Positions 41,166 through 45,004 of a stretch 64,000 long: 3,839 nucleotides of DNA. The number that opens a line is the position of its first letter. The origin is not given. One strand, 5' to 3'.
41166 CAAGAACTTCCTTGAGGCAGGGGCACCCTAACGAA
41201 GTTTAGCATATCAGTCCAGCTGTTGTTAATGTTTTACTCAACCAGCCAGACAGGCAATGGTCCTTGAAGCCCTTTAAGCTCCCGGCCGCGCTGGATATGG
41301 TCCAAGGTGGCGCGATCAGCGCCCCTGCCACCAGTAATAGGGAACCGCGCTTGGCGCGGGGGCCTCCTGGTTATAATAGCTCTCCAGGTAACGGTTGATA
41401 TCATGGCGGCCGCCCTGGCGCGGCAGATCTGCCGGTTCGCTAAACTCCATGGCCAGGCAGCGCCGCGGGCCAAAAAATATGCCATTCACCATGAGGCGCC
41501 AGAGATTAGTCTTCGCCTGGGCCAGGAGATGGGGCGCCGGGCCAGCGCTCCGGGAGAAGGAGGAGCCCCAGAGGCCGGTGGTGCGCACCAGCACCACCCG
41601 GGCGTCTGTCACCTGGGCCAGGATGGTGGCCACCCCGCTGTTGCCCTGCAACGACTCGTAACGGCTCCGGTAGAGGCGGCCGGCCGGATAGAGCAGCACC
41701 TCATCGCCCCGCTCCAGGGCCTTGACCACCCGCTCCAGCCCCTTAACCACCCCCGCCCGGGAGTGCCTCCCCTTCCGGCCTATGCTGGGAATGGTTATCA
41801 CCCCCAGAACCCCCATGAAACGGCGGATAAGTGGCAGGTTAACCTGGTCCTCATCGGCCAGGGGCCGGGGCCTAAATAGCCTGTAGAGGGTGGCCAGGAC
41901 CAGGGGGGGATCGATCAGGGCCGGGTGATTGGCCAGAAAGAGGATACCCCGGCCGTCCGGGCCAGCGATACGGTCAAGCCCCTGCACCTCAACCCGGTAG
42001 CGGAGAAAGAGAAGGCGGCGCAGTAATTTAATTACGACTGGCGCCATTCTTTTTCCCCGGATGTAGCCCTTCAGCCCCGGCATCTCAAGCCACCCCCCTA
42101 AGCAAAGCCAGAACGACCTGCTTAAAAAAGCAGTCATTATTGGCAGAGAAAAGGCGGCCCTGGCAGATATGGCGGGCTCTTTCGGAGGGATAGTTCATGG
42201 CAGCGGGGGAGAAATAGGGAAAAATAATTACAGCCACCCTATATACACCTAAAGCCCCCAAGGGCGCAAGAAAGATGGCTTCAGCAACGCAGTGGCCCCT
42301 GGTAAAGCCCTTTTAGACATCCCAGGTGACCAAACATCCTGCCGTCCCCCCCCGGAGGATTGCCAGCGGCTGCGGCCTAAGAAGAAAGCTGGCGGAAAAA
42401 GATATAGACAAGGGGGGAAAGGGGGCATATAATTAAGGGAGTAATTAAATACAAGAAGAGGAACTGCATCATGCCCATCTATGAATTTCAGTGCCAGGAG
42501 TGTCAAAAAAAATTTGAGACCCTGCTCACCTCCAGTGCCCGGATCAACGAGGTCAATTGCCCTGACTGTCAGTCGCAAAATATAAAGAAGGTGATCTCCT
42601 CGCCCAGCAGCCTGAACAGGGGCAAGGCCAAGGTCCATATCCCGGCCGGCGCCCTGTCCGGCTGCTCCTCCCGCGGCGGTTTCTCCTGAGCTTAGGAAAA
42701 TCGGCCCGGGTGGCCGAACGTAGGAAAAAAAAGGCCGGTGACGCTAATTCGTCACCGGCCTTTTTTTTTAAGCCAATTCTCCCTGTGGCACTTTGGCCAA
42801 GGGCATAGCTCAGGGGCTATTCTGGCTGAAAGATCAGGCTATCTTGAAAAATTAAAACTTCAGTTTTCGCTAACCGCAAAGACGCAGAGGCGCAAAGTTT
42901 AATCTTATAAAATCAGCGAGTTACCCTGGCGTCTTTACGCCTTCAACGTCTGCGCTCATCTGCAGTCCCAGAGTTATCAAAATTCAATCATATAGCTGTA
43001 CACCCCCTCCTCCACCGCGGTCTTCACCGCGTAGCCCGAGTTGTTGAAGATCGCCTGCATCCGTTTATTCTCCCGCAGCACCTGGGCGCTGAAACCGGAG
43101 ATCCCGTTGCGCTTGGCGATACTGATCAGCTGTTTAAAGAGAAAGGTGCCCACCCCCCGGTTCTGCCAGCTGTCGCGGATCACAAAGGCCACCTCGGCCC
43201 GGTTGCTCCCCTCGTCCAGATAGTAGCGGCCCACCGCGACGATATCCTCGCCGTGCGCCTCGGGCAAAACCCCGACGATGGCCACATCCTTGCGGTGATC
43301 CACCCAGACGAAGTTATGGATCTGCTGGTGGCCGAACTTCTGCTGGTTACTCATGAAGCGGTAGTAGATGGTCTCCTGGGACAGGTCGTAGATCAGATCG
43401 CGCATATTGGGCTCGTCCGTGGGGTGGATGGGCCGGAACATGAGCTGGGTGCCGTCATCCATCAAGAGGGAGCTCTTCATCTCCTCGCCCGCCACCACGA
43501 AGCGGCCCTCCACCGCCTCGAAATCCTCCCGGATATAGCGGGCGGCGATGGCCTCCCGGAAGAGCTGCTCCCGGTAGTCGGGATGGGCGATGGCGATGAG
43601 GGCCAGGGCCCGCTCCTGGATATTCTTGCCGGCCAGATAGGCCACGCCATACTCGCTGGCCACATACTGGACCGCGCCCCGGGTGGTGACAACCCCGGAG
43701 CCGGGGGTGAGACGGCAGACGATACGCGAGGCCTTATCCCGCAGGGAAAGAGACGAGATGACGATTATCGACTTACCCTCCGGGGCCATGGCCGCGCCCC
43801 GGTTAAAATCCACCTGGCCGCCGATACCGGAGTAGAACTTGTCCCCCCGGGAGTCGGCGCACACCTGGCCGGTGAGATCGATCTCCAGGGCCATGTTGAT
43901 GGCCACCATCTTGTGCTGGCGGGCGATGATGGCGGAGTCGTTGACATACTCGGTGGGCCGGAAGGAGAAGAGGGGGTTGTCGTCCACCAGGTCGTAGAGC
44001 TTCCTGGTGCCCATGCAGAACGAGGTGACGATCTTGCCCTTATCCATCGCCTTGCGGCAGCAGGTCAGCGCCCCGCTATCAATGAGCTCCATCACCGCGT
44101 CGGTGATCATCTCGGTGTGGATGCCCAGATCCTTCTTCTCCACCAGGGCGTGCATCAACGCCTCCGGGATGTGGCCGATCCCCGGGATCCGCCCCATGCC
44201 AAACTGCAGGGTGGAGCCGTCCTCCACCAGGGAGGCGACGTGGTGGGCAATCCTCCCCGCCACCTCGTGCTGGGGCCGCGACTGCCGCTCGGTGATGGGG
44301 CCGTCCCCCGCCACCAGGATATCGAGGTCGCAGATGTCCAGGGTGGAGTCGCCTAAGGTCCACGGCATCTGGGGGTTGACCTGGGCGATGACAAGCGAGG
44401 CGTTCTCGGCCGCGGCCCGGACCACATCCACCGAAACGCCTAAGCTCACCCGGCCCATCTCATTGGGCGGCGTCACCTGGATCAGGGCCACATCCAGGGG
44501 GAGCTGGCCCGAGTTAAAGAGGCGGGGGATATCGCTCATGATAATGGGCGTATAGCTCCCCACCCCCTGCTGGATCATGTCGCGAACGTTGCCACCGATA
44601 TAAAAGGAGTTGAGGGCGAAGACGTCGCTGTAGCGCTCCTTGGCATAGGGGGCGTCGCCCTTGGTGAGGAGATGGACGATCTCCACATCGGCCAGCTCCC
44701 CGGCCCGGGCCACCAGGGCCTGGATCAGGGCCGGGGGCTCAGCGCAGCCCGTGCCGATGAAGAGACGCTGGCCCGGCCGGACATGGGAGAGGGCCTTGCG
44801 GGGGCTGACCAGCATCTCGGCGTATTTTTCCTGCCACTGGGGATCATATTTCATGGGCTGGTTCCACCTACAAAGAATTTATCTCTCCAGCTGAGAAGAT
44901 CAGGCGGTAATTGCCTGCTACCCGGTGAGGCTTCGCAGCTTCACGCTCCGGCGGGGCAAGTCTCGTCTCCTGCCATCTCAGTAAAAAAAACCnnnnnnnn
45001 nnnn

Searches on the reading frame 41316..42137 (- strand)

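Call 56: search_protein_families(library=pfam, proteins=[window:41316-42137:-], max_evalue=0.00001)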
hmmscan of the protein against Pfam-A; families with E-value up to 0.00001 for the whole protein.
window:41316-42137:- (273 aa): 1 family
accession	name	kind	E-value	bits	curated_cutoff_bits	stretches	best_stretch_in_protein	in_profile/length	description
PF01553.26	Acyltransferase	-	1.7e-09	38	23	1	48-176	1-122/132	Acyltransferase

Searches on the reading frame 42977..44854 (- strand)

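Call 56: search_protein_families(library=pfam, proteins=[window:42977-44854:-], max_evalue=0.00001)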
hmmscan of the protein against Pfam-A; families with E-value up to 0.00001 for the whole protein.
window:42977-44854:- (625 aa): 4 families
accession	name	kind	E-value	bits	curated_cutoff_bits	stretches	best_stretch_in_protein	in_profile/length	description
PF13336.12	AcetylCoA_hyd_C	-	4e-60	202.7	23.7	1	282-435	1-154/154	Acetyl-CoA hydrolase/transferase C-terminal domain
PF02550.21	AcetylCoA_hydro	-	3.5e-28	99.4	24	1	9-172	7-178/198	Acetyl-CoA hydrolase/transferase N-terminal domain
PF13302.13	Acetyltransf_3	-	2.4e-07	31.9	25.4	1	471-608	2-137/138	Acetyltransferase (GNAT) domain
PF00583.31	Acetyltransf_1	-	2.6e-07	31.4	20.7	1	532-607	38-115/116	Acetyltransferase (GNAT) family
